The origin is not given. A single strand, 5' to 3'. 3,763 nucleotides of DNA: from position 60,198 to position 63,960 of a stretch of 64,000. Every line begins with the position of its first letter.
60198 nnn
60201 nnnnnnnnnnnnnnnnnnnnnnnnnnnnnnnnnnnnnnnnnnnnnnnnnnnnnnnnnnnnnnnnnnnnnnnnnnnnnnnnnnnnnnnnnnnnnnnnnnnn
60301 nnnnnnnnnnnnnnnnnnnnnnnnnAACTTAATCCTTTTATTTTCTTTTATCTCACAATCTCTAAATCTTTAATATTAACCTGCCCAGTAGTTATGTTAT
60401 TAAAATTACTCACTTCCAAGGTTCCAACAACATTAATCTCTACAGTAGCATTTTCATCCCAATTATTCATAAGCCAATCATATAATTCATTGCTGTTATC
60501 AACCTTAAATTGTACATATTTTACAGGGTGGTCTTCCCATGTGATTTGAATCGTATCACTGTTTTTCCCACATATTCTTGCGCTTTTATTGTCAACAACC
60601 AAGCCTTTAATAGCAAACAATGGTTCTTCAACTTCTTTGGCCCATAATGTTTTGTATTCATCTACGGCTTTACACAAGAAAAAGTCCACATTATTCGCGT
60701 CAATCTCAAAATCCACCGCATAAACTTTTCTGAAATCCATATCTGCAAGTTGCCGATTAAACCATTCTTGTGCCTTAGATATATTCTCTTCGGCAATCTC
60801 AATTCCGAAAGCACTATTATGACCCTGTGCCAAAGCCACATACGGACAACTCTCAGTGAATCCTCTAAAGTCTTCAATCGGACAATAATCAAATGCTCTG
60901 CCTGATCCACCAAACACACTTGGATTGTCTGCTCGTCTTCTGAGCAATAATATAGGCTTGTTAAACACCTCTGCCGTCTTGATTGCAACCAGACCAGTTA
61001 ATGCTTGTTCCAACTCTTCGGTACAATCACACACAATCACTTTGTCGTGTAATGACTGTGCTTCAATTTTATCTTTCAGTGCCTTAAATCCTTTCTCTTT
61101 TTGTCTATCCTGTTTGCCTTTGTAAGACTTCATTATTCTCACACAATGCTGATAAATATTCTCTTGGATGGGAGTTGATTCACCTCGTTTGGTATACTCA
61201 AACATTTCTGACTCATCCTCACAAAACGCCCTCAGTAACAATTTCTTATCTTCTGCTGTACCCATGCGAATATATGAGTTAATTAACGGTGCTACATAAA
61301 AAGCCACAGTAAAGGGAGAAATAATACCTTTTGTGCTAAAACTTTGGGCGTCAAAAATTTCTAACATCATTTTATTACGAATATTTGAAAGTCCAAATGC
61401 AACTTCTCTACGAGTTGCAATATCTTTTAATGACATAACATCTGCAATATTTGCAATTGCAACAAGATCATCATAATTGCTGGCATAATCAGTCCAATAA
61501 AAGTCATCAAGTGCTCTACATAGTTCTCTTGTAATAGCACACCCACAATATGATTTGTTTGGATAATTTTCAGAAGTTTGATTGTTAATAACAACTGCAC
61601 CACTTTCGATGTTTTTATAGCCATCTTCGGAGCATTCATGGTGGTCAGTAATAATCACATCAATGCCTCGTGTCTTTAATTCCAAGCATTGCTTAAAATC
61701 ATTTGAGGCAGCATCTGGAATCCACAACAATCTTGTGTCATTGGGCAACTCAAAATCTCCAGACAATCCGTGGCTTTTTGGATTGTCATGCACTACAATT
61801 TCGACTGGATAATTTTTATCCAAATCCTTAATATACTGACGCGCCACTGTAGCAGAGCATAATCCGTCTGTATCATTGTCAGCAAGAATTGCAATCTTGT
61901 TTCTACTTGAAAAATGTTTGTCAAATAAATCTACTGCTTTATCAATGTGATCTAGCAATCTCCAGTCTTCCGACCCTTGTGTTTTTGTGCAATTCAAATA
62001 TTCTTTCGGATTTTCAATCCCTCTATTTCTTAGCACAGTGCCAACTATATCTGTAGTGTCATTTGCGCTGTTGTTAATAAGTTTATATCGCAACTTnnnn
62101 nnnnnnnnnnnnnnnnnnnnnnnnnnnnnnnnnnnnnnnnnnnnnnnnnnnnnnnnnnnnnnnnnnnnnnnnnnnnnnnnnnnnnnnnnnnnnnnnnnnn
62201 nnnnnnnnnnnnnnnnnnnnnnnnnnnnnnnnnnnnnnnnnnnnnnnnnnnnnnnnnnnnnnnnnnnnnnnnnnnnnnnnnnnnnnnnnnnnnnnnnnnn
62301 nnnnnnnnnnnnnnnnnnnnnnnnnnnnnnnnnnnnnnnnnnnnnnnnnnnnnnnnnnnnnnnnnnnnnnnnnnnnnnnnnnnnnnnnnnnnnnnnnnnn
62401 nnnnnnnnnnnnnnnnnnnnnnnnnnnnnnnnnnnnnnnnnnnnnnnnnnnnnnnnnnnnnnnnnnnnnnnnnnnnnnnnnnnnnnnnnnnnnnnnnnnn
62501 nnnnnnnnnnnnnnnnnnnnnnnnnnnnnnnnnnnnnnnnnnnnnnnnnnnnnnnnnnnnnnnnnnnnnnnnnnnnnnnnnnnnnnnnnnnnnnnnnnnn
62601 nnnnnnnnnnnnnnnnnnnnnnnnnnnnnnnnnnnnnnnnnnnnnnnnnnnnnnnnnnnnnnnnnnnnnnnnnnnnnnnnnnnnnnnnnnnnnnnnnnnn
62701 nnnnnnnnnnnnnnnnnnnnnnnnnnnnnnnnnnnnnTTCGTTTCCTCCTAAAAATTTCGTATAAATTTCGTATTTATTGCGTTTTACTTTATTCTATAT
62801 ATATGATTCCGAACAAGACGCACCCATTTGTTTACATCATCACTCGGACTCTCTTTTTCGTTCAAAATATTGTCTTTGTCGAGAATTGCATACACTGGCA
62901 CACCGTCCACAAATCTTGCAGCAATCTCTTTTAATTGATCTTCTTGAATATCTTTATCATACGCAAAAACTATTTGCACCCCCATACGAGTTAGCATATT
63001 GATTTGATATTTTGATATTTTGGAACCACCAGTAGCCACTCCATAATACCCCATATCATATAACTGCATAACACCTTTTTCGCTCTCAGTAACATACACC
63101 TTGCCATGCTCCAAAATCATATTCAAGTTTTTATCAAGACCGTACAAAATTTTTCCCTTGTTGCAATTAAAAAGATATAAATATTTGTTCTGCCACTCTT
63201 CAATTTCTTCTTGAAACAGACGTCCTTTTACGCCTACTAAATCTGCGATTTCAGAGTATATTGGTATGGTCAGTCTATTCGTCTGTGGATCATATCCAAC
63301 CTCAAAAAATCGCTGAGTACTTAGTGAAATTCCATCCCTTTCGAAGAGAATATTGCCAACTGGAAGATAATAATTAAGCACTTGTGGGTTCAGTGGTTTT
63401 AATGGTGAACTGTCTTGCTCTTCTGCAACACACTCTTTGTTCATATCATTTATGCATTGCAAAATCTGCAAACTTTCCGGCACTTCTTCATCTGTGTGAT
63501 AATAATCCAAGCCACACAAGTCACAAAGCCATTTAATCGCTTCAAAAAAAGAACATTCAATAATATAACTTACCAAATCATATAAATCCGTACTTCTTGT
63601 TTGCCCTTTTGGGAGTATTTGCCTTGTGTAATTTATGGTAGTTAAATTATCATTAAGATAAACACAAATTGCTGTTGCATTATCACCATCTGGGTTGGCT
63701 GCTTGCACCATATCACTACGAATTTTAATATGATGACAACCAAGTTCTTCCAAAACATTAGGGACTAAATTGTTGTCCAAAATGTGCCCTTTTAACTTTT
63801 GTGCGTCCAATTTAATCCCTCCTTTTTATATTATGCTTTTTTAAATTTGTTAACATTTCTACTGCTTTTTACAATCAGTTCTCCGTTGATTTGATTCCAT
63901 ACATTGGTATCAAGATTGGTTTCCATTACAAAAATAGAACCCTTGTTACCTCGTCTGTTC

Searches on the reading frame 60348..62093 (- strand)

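Call 7: search_protein_families(library=phrogs, proteins=[window:60348-62093:-], max_evalue=0.00001)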
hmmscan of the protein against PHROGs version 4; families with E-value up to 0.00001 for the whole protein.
window:60348-62093:- (581 aa): 1 family
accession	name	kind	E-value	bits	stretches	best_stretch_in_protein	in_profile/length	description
phrog_2484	-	DNA, RNA and nucleotide metabolism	3e-141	472.8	1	1-580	1-559/564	RecJ-like ssDNA exonuclease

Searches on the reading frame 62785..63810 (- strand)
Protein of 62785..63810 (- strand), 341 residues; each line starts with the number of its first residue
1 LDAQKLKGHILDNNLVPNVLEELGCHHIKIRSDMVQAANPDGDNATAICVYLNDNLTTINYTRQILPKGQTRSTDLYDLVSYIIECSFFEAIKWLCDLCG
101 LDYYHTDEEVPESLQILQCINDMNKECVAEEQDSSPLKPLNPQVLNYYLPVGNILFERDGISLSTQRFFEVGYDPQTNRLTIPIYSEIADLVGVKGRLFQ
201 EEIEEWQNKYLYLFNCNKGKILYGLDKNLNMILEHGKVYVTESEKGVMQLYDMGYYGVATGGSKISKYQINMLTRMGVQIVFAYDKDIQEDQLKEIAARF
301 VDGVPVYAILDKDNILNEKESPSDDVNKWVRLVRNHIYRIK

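Call 104: search_protein_families(library=pfam, proteins=[window:62785-63810:-], max_evalue=0.001)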
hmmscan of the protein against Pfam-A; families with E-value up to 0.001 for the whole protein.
window:62785-63810:- (341 aa): 1 family
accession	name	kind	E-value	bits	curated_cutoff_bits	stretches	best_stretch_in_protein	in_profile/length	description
PF13155.12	Toprim_2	-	0.00098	19.9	22.1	0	239-289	1-54/88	Toprim-like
